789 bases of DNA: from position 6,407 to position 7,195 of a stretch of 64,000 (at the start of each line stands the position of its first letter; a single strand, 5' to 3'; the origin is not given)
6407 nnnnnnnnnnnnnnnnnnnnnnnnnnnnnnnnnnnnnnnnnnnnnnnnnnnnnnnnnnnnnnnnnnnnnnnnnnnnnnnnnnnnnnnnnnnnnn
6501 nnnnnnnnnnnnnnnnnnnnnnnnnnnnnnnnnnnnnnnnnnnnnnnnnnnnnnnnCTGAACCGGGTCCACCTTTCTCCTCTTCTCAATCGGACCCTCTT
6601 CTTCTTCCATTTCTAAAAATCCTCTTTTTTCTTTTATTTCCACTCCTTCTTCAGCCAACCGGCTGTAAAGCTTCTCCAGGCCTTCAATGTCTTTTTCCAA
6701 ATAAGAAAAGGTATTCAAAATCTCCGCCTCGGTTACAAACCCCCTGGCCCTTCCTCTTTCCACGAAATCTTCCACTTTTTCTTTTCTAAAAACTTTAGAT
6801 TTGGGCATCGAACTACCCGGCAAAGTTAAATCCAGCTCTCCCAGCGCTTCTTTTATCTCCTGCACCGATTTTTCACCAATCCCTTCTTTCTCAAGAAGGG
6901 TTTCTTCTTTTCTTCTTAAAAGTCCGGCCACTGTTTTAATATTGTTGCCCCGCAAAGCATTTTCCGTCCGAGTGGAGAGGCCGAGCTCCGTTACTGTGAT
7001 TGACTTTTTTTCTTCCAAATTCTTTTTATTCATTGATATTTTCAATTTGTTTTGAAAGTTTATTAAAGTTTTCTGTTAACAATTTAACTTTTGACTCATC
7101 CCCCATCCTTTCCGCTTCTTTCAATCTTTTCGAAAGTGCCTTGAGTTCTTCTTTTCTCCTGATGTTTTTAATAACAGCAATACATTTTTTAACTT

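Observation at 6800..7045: Sigma-70 whose N-terminal region is an RNA-polymerase alpha-CTD-like HhH domain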

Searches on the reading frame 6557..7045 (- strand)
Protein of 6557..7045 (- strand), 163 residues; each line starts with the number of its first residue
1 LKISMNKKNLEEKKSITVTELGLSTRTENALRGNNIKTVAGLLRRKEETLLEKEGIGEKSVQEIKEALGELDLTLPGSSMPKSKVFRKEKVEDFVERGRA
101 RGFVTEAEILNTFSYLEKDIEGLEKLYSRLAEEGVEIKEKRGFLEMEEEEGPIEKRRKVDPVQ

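Call 12: find_related_loci(query=A2, collection=genome_contigs, flank=6000)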
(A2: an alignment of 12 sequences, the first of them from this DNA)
Query A2 (163 aa) in genome_contigs; peptide patterns used: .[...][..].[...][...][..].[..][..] (x = any residue, [..] = any of these).
145 stretches matched a pattern; 4 encode a relative of the query (tblastn E <= 1e-3); 4 distinct loci.
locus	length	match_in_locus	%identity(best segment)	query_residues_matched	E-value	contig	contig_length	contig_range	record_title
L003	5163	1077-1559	43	14-163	1e-24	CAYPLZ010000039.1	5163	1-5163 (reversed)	MAG TPA_asm: uncultured Candidatus Saccharibacteria bacterium isolate binchicken_co13_229 genome assembly, contig: NODE_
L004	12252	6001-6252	48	81-163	7e-20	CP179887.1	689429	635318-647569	MAG: Candidatus Nealsonbacteria bacterium isolate CK12Hparc1 chromosome, complete genome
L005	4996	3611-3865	44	85-163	3e-18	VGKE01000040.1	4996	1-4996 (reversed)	MAG: Candidatus Nealsonbacteria bacterium isolate M_DeepCast_400m_m2_122 M_DeepCast_400m_m2_122_Ga0194112_10038304, whol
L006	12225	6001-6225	32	89-163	5e-9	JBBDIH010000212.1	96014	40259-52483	MAG: Candidatus Paceibacterota bacterium isolate LejiaA_33_15 Lejia_A_399_length_96014_cov_12, whole genome shotgun sequ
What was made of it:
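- Tried and rejected: genome_contigs scan (call 12).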

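Call 19: search_protein_representatives(alignment_id=A2)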
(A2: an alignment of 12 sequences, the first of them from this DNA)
Query: 12 sequences, 159 profile positions. Proteins with E-value up to 0.001 (for the whole library): 10244; up to 1e-10: 1061; up to 1e-30: 14. The best 150 are listed.
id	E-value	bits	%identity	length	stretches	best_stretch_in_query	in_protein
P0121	8.0e-81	285.9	-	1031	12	14-89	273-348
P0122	3.6e-59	215.5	-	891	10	14-77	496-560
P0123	1.3e-55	203.9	-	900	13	14-74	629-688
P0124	6.6e-54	198.4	-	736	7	6-78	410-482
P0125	7.1e-49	182.0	-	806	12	14-72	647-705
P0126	4.1e-47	176.3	-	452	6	14-76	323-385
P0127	9.0e-45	168.7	-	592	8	13-73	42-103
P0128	1.1e-35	139.2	-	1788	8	14-76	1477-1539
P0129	1.2e-34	135.9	-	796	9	20-79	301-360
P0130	7.0e-34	133.3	-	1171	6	11-125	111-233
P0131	1.2e-33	132.6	-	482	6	6-81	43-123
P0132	1.1e-32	129.5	-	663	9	14-73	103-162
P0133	2.2e-31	125.2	-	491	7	9-69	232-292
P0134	8.6e-31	123.3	-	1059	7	5-70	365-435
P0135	2.0e-30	122.1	-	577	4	12-75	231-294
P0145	4.6e-27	111.2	-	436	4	13-82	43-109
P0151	1.9e-26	109.1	-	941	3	5-72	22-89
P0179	6.6e-23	97.7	-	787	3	3-82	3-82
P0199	2.5e-21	92.5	-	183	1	32-159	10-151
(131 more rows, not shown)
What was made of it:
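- Tried and rejected: Same profile against 1.84 billion representatives (call 19).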

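Call 20: find_homologous_proteins(query=A2, max_evalue=1e-8)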
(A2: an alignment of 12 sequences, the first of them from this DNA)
Query A2 (12 sequences) (163 aa, profile of the alignment): 169 proteins with E <= 1e-8 among 8000 candidates; the best 120 are listed.
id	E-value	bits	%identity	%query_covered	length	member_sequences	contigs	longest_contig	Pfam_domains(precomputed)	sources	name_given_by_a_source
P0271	1.1e-21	95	49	48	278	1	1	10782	PF00140.26,PF03979.20,PF04542.21,PF04539.23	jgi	jgi:RNA polymerase primary sigma factor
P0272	1.2e-21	95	44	52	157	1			PF00140.26,PF03979.20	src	-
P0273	1.3e-21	95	47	48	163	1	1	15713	PF00140.26,PF03979.20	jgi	-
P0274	4.5e-21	93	46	48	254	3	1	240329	PF00140.26,PF03979.20,PF04542.21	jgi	-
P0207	2.1e-20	91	44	49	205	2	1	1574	PF00140.26,PF03979.20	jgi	-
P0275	2.4e-20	91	51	35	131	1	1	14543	PF03979.20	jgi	-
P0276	1.5e-19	88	45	53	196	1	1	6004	PF00140.26,PF03979.20,PF04542.21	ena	-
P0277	5.3e-19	87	46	49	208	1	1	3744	PF00140.26,PF03979.20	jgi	-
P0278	2.9e-18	84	41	48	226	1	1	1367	PF00140.26,PF03979.20,PF04542.21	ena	-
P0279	5.4e-18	83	48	37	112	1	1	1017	PF03979.20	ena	-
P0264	1.3e-17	82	48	34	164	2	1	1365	PF03118.22,PF01193.30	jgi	jgi:DNA-directed RNA polymerase subunit alpha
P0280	1.7e-17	82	43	45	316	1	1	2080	PF00140.26,PF03979.20,PF04542.21,PF04539.23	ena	-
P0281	3.5e-17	81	38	52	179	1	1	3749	PF00140.26,PF03979.20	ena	-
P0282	4.9e-17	80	44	45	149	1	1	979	PF00140.26,PF03979.20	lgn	-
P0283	5.0e-17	80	46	46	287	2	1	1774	PF00140.26,PF03979.20,PF04542.21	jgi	-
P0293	1.2e-14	73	61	33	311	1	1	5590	PF01000.32,PF14520.13,PF03118.22,PF01193.30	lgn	-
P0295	1.6e-14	72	48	37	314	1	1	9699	PF01000.32,PF03118.22,PF01193.30,PF13656.12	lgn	-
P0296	2.0e-14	72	57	37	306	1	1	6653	PF01000.32,PF14520.13,PF03118.22,PF01193.30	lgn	-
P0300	2.8e-14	71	53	37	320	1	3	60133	PF01000.32,PF14520.13,PF03118.22,PF01193.30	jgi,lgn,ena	jgi:DNA-directed RNA polymerase subunit alpha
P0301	4.0e-14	71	43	34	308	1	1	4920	PF01000.32,PF03118.22,PF01193.30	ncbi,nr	ncbi:MAG: DNA-directed RNA polymerase subunit alpha [Candidatus Pacebacteria bacterium]|nr:DNA-direc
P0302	4.7e-14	71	49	44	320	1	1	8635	PF01000.32,PF03118.22,PF01193.30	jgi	-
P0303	4.7e-14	71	45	40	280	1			PF01000.32,PF03118.22,PF01193.30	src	-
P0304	5.6e-14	70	55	40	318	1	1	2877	PF01000.32,PF14520.13,PF03118.22,PF01193.30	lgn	-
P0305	6.2e-14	70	56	44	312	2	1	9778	PF01000.32,PF14520.13,PF03118.22,PF01193.30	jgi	-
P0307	7.8e-14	70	52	40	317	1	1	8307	PF01000.32,PF03118.22,PF01193.30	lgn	-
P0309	8.2e-14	70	64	36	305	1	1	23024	PF01000.32,PF14520.13,PF03118.22,PF01193.30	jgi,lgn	jgi:DNA-directed RNA polymerase subunit alpha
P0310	8.8e-14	70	55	37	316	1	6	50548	PF01000.32,PF03118.22,PF01193.30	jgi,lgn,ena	jgi:DNA-directed RNA polymerase subunit alpha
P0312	1.2e-13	69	57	37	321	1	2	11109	PF01000.32,PF14520.13,PF03118.22,PF01193.30,PF13656.12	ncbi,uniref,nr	ncbi:MAG: DNA-directed RNA polymerase subunit alpha [Candidatus Sungbacteria bacterium]|uniref:DNA-d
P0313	1.2e-13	69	59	36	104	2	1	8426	PF03118.22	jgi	jgi:DNA-directed RNA polymerase alpha subunit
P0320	3.3e-13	68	55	37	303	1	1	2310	PF01000.32,PF03118.22,PF01193.30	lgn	-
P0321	3.5e-13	68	65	34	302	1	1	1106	PF01000.32,PF03118.22,PF01193.30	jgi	jgi:DNA-directed RNA polymerase subunit alpha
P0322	3.8e-13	68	46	40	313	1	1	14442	PF01000.32,PF03118.22,PF01193.30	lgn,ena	-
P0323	4.2e-13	67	43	33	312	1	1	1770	PF01000.32,PF03118.22,PF01193.30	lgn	-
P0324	4.6e-13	67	52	32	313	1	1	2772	PF01000.32,PF03118.22,PF01193.30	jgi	jgi:DNA-directed RNA polymerase subunit alpha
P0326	5.8e-13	67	52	36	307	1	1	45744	PF01000.32,PF03118.22,PF01193.30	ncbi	-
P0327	5.9e-13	67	50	44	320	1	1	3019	PF01000.32,PF03118.22,PF01193.30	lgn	-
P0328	7.9e-13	67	47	36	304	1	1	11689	PF01000.32,PF03118.22,PF01193.30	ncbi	-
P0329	8.5e-13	66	57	36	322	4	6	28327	PF01000.32,PF03118.22,PF01193.30,PF26169.1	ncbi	-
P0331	9.4e-13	66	42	40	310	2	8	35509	PF01000.32,PF03118.22,PF01193.30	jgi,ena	-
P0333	9.9e-13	66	55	42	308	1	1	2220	PF01000.32,PF03118.22,PF01193.30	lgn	-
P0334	1.1e-12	66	58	37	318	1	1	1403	PF01000.32,PF03118.22,PF01193.30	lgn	-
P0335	1.1e-12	66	61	34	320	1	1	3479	PF01000.32,PF03118.22,PF01193.30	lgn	-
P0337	1.2e-12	66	64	33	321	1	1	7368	PF01000.32,PF03118.22,PF01193.30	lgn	-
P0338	1.3e-12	66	48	37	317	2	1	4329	PF01000.32,PF03118.22,PF01193.30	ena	-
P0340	1.3e-12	66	51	45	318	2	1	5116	PF01000.32,PF03118.22,PF01193.30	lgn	-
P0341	1.4e-12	66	52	27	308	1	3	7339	PF01000.32,PF14520.13,PF03118.22,PF01193.30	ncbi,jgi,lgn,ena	-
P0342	1.4e-12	66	57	36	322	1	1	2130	PF01000.32,PF03118.22,PF01193.30,PF26169.1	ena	-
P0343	1.5e-12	66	48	36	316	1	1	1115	PF01000.32,PF03118.22,PF01193.30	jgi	jgi:DNA-directed RNA polymerase subunit alpha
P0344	1.5e-12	66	52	37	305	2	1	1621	PF01000.32,PF03118.22,PF01193.30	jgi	jgi:DNA-directed RNA polymerase subunit alpha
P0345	1.6e-12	66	58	37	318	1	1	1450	PF01000.32,PF03118.22,PF01193.30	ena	-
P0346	1.7e-12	66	44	39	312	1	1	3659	PF01000.32,PF03118.22,PF01193.30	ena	-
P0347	1.9e-12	65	64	36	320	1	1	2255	PF01000.32,PF14520.13,PF03118.22,PF01193.30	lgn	-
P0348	1.9e-12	65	55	37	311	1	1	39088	PF01000.32,PF03118.22,PF01193.30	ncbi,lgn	-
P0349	2.0e-12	65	46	43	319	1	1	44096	PF01000.32,PF03118.22,PF01193.30,PF13656.12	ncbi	-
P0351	2.0e-12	65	55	34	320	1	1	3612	PF01000.32,PF03118.22,PF01193.30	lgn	-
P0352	2.3e-12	65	59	36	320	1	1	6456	PF01000.32,PF03118.22,PF01193.30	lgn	-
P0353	2.9e-12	65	53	37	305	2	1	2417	PF01000.32,PF03118.22,PF01193.30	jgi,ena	-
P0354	3.0e-12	65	64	33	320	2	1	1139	PF01000.32,PF03118.22,PF01193.30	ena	-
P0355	3.1e-12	65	61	34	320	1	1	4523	PF01000.32,PF03118.22,PF01193.30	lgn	-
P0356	3.6e-12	64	58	34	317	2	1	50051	PF01000.32,PF03118.22,PF01193.30,PF13656.12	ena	-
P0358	4.6e-12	64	42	38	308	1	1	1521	PF01000.32,PF03118.22,PF01193.30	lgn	-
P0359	4.6e-12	64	52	40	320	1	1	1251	PF01000.32,PF03118.22,PF01193.30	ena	-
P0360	5.2e-12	64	53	36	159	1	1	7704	PF14520.13,PF03118.22,PF01193.30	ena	-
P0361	5.5e-12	64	58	34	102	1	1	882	PF03118.22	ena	-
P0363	6.5e-12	64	64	33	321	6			PF01000.32,PF03118.22,PF01193.30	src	-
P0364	7.3e-12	63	57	36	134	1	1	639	PF03118.22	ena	-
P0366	7.7e-12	63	50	37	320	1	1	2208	PF01000.32,PF03118.22,PF01193.30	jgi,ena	-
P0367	8.7e-12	63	57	37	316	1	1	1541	PF01000.32,PF03118.22,PF01193.30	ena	-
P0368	1.2e-11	63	53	37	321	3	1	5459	PF01000.32,PF03118.22,PF01193.30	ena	-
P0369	1.2e-11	63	60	36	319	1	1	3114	PF01000.32,PF03118.22,PF01193.30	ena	-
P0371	1.4e-11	63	43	43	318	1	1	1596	PF01000.32,PF03118.22,PF01193.30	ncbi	-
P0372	1.4e-11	63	58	34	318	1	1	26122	PF01000.32,PF03118.22,PF01193.30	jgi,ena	-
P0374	1.7e-11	62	43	44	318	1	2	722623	PF01000.32,PF03118.22,PF01193.30,PF13656.12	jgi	jgi:DNA-directed RNA polymerase subunit alpha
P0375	1.8e-11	62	57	36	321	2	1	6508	PF01000.32,PF03118.22,PF01193.30,PF13656.12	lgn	-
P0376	1.9e-11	62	57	29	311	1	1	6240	PF01000.32,PF03118.22,PF01193.30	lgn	-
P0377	1.9e-11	62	39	42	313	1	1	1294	PF01000.32,PF03118.22,PF01193.30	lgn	-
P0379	2.1e-11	62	64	33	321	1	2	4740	PF01000.32,PF14520.13,PF03118.22,PF01193.30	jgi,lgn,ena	-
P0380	2.3e-11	62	48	36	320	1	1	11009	PF01000.32,PF03118.22,PF01193.30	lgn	-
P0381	2.4e-11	62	55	34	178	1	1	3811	PF03118.22,PF01193.30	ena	-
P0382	2.5e-11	62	58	34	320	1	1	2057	PF01000.32,PF03118.22,PF01193.30,PF13656.12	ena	-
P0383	2.6e-11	62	58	34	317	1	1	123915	PF01000.32,PF03118.22,PF01193.30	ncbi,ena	-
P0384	2.7e-11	62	45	40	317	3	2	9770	PF01000.32,PF03118.22,PF01193.30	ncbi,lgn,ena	ncbi:MAG: DNA-directed RNA polymerase subunit alpha [Patescibacteria group bacterium]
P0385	2.9e-11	62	59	34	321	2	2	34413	PF01000.32,PF14520.13,PF03118.22,PF01193.30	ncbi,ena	-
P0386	2.9e-11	61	60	36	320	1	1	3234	PF01000.32,PF03118.22,PF01193.30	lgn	-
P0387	4.3e-11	61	57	36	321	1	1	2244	PF01000.32,PF14520.13,PF03118.22,PF01193.30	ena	-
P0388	4.4e-11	61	52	34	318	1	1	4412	PF01000.32,PF03118.22,PF01193.30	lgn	-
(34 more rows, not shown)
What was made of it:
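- Tried and rejected: Profile of alpha-CTD + region 1.1 against 5.8 billion proteins (call 20).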

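Call 40: predict_structure(alignment_id=A2)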
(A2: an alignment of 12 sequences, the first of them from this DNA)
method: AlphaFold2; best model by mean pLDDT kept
length: 163 residues; sequences in the alignment: 12
mean_pLDDT: 81.0   pTM: 0.66
mean pLDDT of the five models: 81.0, 80.0, 76.6, 70.9, 70.0
residues with pLDDT >= 90: 77; 70-90: 54; 50-70: 4; < 50: 28
segments of 3 or more residues with pLDDT < 50: 1-7, 142-160
pLDDT, mean of each block of 10 residues (from residue 1): 46 90 93 94 93 93 93 89 87 91 89 85 90 86 44 43 46
secondary structure, 60 per line:
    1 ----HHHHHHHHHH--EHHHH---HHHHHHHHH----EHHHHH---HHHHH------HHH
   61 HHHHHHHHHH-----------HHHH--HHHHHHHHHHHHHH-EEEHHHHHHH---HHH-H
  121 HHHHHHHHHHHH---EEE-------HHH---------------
elements in order: H5-14 H18-21 H25-33 H39-43 H47-51 H58-70 H82-85 H88-101 E103-105 H106-112 H120-132 E136-138
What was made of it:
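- AF2 treats the alpha-CTD and region 1.1 as one confident unit: pTM 0.66, junction pLDDT 85-89, from a shallow alignment (call 40). AF2 gives pLDDT 85-89 across the junction and pTM 0.66 for the 163-aa N-terminal fragment (call 40).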

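Call 43: fold_search(model_id=the predicted structure, library=pdb)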
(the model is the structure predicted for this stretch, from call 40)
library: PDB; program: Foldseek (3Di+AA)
matches with E <= 10: 241; with E <= 0.001: 15
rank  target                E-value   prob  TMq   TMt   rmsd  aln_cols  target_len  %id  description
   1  8y5l_A2               5.9e-05  1.00  0.39  0.22   0.8        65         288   32  E.coli transcription translation coupling complex in TTC-B state 1 (subclass1) containing mRNA with 30-mer spacer, Nu (released 2025-08-13)
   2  8y5t_A2               7.6e-05  1.00  0.36  0.86   0.7        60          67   35  E.coli Transcription translation coupling complex in TTC-B state 5 (subclass 3) containing mRNA with 27-mer spacer, N (released 2025-08-13)
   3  8y5l_A1               7.6e-05  1.00  0.37  0.20   5.2        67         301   33  E.coli transcription translation coupling complex in TTC-B state 1 (subclass1) containing mRNA with 30-mer spacer, Nu (released 2025-08-13)
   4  3n4m_C                8.5e-05  1.00  0.39  0.83   3.9        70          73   31  E. coli RNA polymerase alpha subunit C-terminal domain in complex with CAP and DNA (released 2011-05-25)
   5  3n4m_B                1.3e-04  1.00  0.38  0.81   4.0        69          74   32  E. coli RNA polymerase alpha subunit C-terminal domain in complex with CAP and DNA (released 2011-05-25)
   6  9msf_G                2.4e-04  1.00  0.38  0.20   0.9        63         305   33  de novo SigN RNA polymerase transcription initiation intermediate with post-catalytic bEBP state (RPi1 closed ring) (released 2025-08-13)
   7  1z3e_B                2.6e-04  1.00  0.39  0.93   0.9        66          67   38  Crystal Structure of Spx in Complex with the C-terminal Domain of the RNA Polymerase Alpha Subunit (released 2005-10-11)
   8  9zum_B                3.9e-04  1.00  0.39  0.79   4.0        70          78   36  Structure of the Caulobacter crescentus RNAP alpha-CTD bound to AT rich DNA (released 2026-02-25)
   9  1lb2_E                4.2e-04  1.00  0.36  0.85   1.1        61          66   34  Structure of the E. coli alpha C-terminal domain of RNA polymerase in complex with CAP and DNA (released 2002-09-06)
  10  9msg_G                4.7e-04  1.00  0.38  0.20   0.9        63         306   33  De novo SigN RNA polymerase transcription initiation intermediate with bound SigN-RII (released 2025-08-13)
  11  9a4w_A                5.3e-04  1.00  0.42  0.22   2.5        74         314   34  Integrative model of RPOA-RPOC by crosslinking MS and deep learning (released 2024-09-18)
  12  4zh2_A                5.3e-04  1.00  0.38  0.21   5.4        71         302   31  Crystal structure of Escherichia coli RNA polymerase in complex with CBR703 (released 2015-08-05)
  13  8f1i_H                6.0e-04  1.00  0.38  0.21   5.4        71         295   31  SigN RNA polymerase early-melted intermediate bound to mismatch fragment dhsU36mm1 (-12T) (released 2023-04-05)
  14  4mex_B                6.4e-04  1.00  0.38  0.22  12.3        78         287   31  Crystal structure of Escherichia coli RNA polymerase in complex with salinamide A (released 2014-05-21)
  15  3gfk_B                9.2e-04  1.00  0.39  0.81   0.7        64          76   38  Crystal structure of Bacillus subtilis Spx/RNA polymerase alpha subunit C-terminal domain complex (released 2009-03-10)
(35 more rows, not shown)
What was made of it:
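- On RNA_pol_A_CTD (PF03118) domain family: Foldseek gives rmsd 0.7-0.9 A and TM (target) 0.86-0.94 to E. coli and B. subtilis alpha-CTD chains (calls 40, 43).
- Checked: Foldseek against the PDB returns RpoA alpha subunits in all 50 listed matches, with rmsd 0.7-0.9 A over 60-66 columns (calls 40, 43).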
